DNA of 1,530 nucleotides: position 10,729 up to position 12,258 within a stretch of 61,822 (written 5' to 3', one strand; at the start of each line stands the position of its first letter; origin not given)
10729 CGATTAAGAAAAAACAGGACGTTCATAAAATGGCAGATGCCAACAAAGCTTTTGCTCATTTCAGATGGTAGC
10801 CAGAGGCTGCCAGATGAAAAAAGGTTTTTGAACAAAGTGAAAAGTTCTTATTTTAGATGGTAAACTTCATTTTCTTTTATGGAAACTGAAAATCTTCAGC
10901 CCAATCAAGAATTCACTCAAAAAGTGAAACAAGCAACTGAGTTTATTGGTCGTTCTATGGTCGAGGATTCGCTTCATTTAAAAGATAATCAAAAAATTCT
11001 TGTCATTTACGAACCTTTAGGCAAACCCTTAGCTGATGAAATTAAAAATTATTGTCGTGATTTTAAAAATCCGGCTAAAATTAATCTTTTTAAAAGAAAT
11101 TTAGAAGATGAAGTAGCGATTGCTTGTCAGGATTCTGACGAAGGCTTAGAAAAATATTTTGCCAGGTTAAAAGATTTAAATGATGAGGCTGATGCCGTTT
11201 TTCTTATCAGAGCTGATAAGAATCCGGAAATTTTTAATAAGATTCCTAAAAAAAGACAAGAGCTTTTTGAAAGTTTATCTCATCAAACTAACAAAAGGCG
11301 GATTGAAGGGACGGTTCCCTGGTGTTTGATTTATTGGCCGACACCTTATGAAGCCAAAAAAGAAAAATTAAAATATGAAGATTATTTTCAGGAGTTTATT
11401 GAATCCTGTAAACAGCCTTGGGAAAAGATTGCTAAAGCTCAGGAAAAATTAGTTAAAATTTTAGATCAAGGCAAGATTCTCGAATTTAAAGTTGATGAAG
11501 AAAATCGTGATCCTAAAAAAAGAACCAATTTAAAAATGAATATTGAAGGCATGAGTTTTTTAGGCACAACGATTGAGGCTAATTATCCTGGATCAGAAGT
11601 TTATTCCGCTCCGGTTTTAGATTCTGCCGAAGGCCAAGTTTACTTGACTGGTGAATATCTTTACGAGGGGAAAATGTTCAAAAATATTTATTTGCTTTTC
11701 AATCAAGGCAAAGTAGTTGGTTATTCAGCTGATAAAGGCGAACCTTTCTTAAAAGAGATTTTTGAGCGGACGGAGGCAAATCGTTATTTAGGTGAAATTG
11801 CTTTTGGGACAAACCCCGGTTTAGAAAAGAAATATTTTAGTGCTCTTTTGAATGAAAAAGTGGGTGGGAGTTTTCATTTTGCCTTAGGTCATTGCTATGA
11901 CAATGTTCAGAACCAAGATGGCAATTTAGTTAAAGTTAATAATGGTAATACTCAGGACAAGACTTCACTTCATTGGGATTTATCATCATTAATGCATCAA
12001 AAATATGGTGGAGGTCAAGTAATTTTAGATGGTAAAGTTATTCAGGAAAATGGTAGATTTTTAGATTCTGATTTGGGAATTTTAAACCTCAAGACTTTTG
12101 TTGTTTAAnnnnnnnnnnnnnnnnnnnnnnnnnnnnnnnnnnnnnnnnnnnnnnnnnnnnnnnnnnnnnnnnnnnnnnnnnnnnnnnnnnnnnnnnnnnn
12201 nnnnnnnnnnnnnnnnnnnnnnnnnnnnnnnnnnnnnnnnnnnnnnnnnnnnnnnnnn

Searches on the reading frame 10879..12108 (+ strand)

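Call 63: search_protein_families(library=pfam, proteins=[window:10879-12108:+], max_evalue=0.001)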
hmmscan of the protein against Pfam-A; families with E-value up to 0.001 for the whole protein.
window:10879-12108:+ (409 aa): 1 family
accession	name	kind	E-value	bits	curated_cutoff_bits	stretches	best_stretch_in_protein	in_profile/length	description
PF02073.20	Peptidase_M29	-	9.2e-39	133.8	27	1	27-367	12-378/406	Thermophilic metalloprotease (M29)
